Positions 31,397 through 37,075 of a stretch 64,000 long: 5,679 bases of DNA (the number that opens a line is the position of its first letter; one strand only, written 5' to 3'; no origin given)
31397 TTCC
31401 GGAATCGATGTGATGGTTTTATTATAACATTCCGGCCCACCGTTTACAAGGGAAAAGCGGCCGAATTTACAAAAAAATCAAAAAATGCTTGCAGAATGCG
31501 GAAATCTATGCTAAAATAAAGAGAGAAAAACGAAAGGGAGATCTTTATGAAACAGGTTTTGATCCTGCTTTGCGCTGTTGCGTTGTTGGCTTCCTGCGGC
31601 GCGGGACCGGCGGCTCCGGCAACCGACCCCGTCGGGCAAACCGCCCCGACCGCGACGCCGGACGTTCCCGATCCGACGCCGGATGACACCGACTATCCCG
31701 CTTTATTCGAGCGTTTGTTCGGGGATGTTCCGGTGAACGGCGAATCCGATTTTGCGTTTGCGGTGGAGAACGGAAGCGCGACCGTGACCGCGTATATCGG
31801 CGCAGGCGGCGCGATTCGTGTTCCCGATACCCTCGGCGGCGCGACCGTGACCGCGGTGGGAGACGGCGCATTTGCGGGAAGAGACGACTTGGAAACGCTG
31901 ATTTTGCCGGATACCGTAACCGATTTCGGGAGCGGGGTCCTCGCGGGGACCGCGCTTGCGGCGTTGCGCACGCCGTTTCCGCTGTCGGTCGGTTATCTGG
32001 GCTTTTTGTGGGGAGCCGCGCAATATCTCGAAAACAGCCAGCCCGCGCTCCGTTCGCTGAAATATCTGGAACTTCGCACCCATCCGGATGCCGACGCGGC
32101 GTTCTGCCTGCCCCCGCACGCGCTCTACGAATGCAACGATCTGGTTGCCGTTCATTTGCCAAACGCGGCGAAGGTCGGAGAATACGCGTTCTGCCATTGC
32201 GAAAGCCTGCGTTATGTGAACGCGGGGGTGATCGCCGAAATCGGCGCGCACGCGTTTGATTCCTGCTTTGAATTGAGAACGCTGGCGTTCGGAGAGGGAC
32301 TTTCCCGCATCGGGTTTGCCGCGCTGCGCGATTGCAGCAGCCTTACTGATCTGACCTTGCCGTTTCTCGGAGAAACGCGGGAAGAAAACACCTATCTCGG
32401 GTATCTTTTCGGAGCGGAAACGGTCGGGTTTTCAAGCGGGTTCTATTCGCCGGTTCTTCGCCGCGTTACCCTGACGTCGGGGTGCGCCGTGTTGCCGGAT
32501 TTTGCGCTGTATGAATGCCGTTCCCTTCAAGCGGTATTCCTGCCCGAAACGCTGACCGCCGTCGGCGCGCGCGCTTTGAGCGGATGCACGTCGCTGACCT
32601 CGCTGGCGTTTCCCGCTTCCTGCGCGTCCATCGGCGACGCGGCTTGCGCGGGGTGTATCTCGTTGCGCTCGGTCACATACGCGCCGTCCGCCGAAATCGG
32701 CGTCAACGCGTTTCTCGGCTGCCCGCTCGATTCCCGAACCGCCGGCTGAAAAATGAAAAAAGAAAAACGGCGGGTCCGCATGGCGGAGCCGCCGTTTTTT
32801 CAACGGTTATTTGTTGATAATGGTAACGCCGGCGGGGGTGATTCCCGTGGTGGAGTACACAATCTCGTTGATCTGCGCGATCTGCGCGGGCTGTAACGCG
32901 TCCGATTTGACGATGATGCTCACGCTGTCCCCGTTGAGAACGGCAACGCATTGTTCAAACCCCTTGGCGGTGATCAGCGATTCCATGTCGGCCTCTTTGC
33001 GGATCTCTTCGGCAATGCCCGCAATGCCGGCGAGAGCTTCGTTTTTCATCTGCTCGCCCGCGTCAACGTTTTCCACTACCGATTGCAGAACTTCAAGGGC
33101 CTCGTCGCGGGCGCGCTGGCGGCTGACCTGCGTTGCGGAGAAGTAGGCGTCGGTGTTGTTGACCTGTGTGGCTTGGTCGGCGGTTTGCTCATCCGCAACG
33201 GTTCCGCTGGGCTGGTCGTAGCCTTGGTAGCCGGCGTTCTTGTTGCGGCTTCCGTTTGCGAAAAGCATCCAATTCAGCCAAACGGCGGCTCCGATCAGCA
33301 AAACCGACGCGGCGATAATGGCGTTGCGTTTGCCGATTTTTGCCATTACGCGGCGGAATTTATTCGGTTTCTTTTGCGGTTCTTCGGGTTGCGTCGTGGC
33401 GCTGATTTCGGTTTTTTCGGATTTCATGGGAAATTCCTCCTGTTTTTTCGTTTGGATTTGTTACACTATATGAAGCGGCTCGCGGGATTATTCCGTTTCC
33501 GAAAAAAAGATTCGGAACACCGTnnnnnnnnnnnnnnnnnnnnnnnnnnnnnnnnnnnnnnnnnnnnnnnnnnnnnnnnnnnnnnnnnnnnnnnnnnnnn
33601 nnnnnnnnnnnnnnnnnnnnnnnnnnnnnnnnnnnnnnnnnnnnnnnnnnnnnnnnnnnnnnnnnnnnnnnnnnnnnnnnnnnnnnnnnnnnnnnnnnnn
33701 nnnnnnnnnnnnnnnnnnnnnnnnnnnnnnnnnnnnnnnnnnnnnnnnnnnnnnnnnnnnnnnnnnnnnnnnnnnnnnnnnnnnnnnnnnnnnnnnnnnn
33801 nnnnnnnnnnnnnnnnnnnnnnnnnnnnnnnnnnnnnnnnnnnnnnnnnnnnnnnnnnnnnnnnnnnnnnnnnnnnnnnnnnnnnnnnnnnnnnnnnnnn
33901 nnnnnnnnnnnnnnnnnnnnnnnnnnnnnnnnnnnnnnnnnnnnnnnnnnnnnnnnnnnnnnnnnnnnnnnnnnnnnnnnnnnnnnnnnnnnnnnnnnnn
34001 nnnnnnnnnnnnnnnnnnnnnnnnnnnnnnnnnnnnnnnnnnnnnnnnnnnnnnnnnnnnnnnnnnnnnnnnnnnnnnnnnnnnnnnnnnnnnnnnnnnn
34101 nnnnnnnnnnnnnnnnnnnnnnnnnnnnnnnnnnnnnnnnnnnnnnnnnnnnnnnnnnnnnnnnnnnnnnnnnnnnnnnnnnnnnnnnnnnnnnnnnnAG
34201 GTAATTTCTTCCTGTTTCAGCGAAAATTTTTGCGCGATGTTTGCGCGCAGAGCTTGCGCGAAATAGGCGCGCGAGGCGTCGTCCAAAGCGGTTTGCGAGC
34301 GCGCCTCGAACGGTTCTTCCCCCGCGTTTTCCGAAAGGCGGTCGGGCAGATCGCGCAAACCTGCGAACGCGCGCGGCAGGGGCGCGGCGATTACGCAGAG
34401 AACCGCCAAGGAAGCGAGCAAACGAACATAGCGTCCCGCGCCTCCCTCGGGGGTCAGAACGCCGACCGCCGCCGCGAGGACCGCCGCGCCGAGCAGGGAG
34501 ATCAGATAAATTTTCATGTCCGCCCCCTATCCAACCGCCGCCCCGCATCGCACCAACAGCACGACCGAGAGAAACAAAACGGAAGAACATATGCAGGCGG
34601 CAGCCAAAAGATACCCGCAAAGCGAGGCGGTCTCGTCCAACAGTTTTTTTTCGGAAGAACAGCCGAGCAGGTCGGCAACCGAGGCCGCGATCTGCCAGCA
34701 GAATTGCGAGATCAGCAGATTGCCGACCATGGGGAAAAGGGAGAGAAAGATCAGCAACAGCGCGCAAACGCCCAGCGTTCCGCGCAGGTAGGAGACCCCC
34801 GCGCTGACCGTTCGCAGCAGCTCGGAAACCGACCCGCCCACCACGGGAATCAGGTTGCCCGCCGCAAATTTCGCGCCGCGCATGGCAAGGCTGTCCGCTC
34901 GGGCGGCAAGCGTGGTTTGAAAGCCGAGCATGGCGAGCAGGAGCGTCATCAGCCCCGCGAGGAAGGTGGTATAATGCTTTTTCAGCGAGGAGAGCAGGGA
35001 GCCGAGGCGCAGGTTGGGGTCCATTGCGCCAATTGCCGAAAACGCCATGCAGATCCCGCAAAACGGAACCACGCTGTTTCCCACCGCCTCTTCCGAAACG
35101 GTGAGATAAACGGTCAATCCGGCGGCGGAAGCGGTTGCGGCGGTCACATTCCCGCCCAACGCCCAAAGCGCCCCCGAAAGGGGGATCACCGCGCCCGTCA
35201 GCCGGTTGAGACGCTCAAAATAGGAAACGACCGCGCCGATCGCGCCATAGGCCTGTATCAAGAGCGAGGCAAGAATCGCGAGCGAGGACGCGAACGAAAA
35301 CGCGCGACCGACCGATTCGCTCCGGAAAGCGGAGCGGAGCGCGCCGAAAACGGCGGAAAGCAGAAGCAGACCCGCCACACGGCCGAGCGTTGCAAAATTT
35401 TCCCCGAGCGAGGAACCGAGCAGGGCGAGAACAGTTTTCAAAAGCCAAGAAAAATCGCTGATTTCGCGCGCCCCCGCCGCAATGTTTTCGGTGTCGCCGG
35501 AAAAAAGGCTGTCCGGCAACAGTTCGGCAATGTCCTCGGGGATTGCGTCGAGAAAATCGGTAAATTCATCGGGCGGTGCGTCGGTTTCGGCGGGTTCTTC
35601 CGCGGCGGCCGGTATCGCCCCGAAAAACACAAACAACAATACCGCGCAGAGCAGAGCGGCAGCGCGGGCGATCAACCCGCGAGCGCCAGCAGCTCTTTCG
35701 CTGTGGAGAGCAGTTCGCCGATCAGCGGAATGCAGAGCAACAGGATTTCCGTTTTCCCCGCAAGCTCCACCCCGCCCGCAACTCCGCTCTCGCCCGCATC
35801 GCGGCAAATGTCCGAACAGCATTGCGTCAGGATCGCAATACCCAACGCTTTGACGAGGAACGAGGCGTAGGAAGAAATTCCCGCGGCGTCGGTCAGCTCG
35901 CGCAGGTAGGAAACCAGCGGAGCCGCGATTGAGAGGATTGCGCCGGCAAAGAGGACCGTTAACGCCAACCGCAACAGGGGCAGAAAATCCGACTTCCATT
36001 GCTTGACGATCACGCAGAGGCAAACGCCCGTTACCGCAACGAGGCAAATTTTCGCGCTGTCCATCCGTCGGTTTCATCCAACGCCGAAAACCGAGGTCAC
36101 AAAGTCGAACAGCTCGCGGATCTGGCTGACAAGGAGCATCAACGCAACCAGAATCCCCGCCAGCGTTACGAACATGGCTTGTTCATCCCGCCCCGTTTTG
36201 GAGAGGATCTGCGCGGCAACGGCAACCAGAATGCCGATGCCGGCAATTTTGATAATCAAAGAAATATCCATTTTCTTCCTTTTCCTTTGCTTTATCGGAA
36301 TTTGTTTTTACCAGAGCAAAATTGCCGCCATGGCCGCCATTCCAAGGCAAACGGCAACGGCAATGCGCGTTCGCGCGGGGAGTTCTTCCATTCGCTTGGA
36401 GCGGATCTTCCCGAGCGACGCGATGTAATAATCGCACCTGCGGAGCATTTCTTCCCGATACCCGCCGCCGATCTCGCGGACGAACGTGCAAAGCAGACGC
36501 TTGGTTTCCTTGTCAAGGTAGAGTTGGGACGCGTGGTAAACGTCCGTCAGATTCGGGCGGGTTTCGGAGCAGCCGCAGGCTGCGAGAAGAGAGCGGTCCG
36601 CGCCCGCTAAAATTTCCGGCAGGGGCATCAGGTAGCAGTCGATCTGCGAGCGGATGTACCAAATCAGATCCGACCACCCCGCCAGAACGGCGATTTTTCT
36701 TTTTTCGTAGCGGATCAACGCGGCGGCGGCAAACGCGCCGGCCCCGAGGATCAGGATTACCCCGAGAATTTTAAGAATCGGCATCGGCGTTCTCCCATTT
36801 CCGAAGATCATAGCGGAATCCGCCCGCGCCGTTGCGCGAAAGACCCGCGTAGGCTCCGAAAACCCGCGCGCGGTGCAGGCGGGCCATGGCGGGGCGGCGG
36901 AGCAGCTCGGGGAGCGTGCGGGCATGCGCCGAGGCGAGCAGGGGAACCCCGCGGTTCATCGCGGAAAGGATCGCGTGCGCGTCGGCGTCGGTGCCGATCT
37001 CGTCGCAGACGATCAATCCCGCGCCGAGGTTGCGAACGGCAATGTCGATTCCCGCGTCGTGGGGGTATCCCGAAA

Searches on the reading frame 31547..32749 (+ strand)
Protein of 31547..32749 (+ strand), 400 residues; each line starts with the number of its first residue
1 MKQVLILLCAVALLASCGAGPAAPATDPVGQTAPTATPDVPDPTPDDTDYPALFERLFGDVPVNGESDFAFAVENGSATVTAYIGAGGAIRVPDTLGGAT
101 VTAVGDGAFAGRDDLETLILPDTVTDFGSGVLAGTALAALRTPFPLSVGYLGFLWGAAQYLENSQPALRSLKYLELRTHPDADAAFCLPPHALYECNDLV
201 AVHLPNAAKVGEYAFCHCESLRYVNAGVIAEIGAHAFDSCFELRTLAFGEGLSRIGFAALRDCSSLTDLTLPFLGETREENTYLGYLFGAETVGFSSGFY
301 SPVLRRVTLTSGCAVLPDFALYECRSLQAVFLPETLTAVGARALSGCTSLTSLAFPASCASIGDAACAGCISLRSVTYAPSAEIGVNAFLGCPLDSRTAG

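Call 74: search_protein_families(library=pfam, proteins=[window:31547-32749:+], max_evalue=0.0001)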
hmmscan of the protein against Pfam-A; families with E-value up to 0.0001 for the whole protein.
window:31547-32749:+ (400 aa): 1 family
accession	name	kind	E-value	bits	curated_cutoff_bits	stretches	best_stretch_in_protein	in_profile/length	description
PF13306.12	LRR_5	-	2.8e-33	114.9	27.7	2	299-394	8-103/127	BspA type Leucine rich repeat region (6 copies)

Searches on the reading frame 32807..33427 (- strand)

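Call 74: search_protein_families(library=pfam, proteins=[window:32807-33427:-], max_evalue=0.0001)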
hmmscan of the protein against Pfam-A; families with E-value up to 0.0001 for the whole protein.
window:32807-33427:- (206 aa): 1 family
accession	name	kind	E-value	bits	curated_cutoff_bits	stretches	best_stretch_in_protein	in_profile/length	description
PF12685.13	SpoIIIAH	-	1.1e-36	127.1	30.6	1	33-203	1-191/191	SpoIIIAH-like protein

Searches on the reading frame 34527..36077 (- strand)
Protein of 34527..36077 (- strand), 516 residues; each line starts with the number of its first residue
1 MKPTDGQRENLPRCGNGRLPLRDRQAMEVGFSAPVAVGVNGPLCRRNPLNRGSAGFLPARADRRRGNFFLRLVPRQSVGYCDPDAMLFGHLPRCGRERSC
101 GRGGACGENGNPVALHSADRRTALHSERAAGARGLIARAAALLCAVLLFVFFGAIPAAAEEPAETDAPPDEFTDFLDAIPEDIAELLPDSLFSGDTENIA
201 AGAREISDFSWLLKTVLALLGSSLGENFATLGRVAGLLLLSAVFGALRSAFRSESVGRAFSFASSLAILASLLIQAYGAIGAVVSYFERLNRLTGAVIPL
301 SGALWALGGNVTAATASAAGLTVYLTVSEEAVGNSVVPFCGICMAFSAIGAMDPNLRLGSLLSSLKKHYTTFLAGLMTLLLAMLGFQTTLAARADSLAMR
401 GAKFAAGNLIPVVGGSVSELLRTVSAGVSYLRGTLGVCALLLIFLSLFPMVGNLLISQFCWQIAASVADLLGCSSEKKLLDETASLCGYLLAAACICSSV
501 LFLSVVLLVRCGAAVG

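Call 70: search_protein_families(library=pfam, proteins=[window:34527-36077:-], max_evalue=0.00001)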
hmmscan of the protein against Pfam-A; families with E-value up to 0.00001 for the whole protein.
window:34527-36077:- (516 aa): 1 family
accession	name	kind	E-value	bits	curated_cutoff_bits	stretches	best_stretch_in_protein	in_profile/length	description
PF09546.15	Spore_III_AE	-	3.9e-36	125.3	27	1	207-509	17-318/321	Stage III sporulation protein AE (spore_III_AE)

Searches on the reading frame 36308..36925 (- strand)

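Call 74: search_protein_families(library=pfam, proteins=[window:36308-36925:-], max_evalue=0.0001)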
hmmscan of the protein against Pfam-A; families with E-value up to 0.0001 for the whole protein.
window:36308-36925:- (205 aa): 1 family
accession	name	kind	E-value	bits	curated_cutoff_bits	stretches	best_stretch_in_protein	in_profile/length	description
PF09548.15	Spore_III_AB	-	9.7e-12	45.7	32.5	1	132-205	97-170/170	Stage III sporulation protein AB (spore_III_AB)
